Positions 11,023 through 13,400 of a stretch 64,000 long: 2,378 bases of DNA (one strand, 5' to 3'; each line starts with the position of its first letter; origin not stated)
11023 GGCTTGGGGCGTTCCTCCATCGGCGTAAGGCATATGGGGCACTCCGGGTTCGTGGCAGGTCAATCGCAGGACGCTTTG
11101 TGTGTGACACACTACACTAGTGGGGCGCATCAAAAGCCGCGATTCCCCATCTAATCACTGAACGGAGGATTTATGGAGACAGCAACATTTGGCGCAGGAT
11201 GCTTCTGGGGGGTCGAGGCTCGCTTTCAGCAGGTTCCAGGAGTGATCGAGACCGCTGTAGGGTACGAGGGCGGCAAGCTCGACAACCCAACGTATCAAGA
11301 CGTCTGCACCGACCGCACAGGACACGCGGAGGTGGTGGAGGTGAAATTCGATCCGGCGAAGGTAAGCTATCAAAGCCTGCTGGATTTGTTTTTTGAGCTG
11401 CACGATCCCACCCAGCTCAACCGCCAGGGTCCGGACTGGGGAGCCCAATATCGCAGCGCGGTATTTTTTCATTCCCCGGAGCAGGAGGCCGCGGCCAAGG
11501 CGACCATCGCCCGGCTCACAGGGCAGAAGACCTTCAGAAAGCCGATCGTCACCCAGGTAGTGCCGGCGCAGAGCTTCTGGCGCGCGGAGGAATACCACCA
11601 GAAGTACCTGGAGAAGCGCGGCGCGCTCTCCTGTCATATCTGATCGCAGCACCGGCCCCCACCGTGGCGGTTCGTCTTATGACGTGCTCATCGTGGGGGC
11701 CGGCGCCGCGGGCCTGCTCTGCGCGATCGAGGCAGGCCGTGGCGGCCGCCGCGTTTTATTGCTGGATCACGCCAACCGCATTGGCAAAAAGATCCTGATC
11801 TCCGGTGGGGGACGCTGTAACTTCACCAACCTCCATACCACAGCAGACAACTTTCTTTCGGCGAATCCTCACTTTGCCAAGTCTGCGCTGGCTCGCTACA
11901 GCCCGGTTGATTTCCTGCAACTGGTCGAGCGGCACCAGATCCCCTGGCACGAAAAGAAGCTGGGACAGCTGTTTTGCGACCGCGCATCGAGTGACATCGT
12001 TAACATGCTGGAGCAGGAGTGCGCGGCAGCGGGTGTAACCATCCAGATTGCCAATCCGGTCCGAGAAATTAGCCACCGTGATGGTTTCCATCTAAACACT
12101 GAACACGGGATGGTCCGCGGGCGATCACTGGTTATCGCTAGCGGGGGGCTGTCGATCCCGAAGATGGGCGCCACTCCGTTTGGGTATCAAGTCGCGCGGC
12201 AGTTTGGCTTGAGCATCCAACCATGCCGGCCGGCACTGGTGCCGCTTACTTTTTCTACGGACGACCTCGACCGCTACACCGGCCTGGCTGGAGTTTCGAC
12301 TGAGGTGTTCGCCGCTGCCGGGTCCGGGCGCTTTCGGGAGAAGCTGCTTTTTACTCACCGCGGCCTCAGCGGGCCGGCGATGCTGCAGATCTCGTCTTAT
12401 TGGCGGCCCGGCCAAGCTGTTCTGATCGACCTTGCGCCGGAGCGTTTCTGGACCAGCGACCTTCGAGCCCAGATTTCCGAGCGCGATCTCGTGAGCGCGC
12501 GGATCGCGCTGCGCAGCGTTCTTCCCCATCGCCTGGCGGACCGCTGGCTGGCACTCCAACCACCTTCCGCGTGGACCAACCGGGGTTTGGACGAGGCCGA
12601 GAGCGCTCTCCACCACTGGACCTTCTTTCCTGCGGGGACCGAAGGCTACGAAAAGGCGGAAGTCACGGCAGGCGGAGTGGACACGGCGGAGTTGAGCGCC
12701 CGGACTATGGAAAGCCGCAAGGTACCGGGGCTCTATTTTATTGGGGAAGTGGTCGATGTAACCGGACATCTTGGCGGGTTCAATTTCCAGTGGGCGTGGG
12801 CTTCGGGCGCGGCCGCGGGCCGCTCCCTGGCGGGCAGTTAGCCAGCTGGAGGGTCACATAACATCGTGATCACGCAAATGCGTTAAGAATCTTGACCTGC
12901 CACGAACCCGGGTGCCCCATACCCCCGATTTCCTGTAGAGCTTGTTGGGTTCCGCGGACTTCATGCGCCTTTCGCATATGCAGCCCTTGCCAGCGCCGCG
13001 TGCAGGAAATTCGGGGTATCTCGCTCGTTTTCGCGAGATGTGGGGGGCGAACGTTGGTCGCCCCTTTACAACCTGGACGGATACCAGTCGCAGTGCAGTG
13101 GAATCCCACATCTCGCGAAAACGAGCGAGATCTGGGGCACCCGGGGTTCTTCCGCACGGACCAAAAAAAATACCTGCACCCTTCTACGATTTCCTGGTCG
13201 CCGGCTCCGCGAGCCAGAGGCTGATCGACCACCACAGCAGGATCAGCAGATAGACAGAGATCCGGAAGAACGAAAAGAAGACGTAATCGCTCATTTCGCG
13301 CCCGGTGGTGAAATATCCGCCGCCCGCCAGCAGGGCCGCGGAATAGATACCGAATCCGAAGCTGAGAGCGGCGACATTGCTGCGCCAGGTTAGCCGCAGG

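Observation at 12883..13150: R1 repeat family: nested palindromic modules with permuted and inverted order between copies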

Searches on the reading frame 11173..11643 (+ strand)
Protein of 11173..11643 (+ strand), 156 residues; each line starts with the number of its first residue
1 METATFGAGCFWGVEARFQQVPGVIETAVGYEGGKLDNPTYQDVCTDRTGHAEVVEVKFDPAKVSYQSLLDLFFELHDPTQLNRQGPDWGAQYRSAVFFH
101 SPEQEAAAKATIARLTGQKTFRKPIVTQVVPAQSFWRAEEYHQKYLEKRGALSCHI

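Call 12: find_encoding_contigs(protein=window:11173-11643:+, flank=3000, max_places=6)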
Protein window:11173-11643:+ (156 aa): no gene with exactly this product is on record in the collection.

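Call 43: search_protein_families(library=pfam, proteins=[window:11173-11643:+], max_evalue=0.001)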
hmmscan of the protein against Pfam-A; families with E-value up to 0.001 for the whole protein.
window:11173-11643:+ (156 aa): 1 family
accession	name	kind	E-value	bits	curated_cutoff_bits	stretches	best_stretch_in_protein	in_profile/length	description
PF01625.27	PMSR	-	2.2e-65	220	23.7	1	3-154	1-152/153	Peptide methionine sulfoxide reductase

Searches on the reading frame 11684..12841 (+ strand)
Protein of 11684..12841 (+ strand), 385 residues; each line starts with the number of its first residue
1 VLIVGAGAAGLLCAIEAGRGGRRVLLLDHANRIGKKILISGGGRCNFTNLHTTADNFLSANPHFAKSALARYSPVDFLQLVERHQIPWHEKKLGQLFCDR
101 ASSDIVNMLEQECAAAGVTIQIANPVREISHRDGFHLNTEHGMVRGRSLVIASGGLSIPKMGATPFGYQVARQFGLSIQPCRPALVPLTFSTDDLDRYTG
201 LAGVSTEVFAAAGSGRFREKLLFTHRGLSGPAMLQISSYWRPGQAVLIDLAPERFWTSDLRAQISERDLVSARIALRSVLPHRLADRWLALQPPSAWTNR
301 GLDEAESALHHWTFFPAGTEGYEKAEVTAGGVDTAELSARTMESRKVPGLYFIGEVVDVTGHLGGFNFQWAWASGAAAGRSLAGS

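Call 10: find_encoding_contigs(protein=window:11684-12841:+, flank=3000, max_places=6)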
Protein window:11684-12841:+ (385 aa): no gene with exactly this product is on record in the collection.

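Call 43: search_protein_families(library=pfam, proteins=[window:11684-12841:+], max_evalue=0.001)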
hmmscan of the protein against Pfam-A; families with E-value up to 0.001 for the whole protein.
window:11684-12841:+ (385 aa): 9 families
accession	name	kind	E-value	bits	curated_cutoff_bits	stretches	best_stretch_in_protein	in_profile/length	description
PF03486.20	HI0933_like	-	1.3e-89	300.3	50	1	2-380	4-243/244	HI0933-like protein Rossmann domain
PF22780.1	HI0933_like_1st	-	5.7e-27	95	27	1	182-327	1-165/165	HI0933-like protein barrel and H2TH domain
PF01266.30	DAO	-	1.7e-09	38.1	27.9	1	2-100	3-94/353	FAD dependent oxidoreductase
PF00890.30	FAD_binding_2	-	4e-09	36.6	20.4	1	2-52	3-53/414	FAD binding domain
PF13738.12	Pyr_redox_3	-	9.1e-08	32.1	30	0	2-35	1-34/305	Pyridine nucleotide-disulphide oxidoreductase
PF13450.12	NAD_binding_8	-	7.2e-06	26.6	21.9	1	3-34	1-32/68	NAD(P)-binding Rossmann-like domain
PF12831.13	FAD_oxidored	-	1.3e-05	25.2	27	1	2-83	3-70/416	FAD dependent oxidoreductase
PF07992.20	Pyr_redox_2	-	3.5e-05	23.8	26.1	0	2-37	4-40/291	Pyridine nucleotide-disulphide oxidoreductase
PF01134.28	GIDA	-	8e-05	22.3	22.1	0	332-382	340-383/391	Glucose inhibited division protein A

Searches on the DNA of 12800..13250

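Call 22: search_rna_families(source=window, start=12800, end=13250, threshold=evalue, max_evalue=10)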
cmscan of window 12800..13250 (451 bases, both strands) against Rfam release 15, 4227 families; matches with E-value up to 10: 2.
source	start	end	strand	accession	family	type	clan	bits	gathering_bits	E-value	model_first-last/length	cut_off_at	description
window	13018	13131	-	RF03819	mir-Ro6-3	Gene; miRNA;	-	17.3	79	5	17-56/72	no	mir-Ro6-3 microRNA precursor family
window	12808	12851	+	RF02145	MEG8_1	Gene; lncRNA;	-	13.3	70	0.89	51-97/97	no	Maternally expressed 8 exon 1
